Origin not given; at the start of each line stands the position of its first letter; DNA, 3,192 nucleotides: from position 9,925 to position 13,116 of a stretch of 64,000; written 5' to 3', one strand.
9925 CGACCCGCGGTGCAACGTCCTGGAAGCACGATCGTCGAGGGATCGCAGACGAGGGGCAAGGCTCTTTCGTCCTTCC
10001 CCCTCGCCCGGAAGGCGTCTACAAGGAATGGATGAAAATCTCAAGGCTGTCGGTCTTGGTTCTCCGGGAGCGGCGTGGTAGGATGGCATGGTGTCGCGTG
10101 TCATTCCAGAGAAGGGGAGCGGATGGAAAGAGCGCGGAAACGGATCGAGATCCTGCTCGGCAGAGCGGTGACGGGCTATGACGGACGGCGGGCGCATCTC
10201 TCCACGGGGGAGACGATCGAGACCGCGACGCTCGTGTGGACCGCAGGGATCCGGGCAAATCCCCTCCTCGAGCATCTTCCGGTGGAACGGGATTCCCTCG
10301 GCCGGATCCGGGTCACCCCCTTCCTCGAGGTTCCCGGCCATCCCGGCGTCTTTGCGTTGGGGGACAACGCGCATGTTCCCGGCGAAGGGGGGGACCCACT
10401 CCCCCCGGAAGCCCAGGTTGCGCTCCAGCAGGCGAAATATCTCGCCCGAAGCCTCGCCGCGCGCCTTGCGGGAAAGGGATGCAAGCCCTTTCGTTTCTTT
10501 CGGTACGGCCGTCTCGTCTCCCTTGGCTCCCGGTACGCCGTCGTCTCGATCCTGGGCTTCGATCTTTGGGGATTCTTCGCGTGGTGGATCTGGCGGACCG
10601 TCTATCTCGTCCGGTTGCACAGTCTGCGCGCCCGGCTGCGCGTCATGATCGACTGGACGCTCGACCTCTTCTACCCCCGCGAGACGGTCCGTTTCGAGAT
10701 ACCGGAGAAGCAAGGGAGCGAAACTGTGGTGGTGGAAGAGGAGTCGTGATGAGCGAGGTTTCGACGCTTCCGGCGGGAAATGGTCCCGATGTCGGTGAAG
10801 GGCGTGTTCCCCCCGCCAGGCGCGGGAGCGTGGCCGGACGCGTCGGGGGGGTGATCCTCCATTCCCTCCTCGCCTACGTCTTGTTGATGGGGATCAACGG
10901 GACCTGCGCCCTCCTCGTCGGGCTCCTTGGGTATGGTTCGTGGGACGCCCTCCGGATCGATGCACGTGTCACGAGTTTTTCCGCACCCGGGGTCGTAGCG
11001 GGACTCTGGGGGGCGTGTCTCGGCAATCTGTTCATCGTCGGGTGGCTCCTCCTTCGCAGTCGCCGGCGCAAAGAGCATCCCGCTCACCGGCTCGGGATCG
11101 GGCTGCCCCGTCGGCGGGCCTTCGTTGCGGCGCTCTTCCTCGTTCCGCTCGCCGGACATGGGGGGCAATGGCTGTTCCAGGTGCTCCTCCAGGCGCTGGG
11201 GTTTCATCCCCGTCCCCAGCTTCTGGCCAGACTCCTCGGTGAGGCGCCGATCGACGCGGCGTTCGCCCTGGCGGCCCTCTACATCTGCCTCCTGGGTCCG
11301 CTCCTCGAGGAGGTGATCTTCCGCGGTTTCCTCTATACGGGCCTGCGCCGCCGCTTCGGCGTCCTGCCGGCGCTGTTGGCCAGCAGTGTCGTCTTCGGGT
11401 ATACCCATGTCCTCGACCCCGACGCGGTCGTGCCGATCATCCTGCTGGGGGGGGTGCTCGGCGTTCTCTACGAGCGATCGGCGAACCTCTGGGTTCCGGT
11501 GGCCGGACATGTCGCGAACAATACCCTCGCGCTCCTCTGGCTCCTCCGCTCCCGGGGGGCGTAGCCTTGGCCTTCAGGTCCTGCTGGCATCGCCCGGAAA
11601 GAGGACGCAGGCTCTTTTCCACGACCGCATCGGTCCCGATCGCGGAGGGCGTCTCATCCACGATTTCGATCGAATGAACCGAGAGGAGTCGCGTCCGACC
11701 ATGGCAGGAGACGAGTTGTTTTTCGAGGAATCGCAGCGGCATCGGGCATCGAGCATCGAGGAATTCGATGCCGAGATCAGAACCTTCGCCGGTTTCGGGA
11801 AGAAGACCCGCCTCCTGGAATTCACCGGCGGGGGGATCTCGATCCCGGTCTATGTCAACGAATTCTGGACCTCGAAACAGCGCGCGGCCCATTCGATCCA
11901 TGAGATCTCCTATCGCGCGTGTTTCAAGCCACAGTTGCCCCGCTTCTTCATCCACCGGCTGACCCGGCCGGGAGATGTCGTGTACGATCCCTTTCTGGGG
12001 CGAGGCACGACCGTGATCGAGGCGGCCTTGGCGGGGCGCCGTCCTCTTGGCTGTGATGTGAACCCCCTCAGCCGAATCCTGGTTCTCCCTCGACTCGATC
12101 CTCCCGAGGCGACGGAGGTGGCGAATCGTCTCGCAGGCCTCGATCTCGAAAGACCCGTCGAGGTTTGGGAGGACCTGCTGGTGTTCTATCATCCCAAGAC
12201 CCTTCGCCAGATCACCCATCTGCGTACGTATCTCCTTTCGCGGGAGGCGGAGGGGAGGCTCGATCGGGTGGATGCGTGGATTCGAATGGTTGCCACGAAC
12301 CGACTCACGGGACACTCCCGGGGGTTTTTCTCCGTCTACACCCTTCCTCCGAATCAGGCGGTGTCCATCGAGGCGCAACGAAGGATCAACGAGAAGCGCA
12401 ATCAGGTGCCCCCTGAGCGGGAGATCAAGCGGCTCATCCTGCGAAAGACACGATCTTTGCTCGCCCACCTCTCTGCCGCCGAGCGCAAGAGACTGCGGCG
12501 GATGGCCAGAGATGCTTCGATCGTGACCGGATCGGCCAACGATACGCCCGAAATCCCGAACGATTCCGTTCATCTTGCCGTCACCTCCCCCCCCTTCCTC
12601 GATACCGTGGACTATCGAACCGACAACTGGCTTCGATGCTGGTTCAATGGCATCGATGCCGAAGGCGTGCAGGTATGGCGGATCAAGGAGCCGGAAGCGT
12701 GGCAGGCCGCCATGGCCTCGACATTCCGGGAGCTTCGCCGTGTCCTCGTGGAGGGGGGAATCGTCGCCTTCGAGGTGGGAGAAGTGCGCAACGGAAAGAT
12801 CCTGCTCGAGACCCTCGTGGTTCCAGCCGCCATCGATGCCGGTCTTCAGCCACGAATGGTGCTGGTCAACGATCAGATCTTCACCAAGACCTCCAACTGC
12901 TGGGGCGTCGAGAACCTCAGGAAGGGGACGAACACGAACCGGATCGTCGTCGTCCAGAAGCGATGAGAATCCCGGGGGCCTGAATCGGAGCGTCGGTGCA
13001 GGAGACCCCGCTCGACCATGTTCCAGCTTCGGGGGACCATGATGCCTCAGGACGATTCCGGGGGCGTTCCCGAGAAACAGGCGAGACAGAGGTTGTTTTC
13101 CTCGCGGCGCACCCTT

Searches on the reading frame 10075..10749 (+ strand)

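Call 63: search_protein_families(library=pfam, proteins=[window:10075-10749:+], max_evalue=0.00001)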
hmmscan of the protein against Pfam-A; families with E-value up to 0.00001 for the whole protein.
window:10075-10749:+ (224 aa): 2 families
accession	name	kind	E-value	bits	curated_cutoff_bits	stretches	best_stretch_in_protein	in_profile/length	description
PF07992.20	Pyr_redox_2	-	4.8e-13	49.6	26.1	1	20-120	194-291/291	Pyridine nucleotide-disulphide oxidoreductase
PF22366.1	NDH2_C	-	8.9e-10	39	27.7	1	145-202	3-61/62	NDH2 C-terminal domain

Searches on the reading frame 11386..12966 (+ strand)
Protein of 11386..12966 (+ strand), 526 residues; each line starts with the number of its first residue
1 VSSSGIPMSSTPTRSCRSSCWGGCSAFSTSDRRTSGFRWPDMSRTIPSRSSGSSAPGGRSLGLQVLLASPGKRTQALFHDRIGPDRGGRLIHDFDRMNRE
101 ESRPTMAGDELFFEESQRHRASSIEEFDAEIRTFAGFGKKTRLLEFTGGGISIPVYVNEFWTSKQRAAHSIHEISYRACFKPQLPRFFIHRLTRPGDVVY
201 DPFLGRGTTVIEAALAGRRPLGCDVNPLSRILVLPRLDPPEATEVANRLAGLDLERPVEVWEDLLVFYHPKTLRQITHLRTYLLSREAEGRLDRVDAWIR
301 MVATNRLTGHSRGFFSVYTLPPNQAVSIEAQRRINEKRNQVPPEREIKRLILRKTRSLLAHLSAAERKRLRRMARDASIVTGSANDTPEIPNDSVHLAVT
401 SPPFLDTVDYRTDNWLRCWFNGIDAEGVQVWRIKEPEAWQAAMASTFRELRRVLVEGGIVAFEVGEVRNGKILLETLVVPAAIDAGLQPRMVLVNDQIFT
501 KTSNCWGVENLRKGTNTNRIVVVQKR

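Call 63: search_protein_families(library=pfam, proteins=[window:11386-12966:+], max_evalue=0.00001)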
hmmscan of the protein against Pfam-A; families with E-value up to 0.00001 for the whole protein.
window:11386-12966:+ (526 aa): 1 family
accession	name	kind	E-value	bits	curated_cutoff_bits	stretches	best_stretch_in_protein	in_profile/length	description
PF01555.25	N6_N4_Mtase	-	1.6e-17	64.7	26.7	1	158-226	141-212/221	DNA methylase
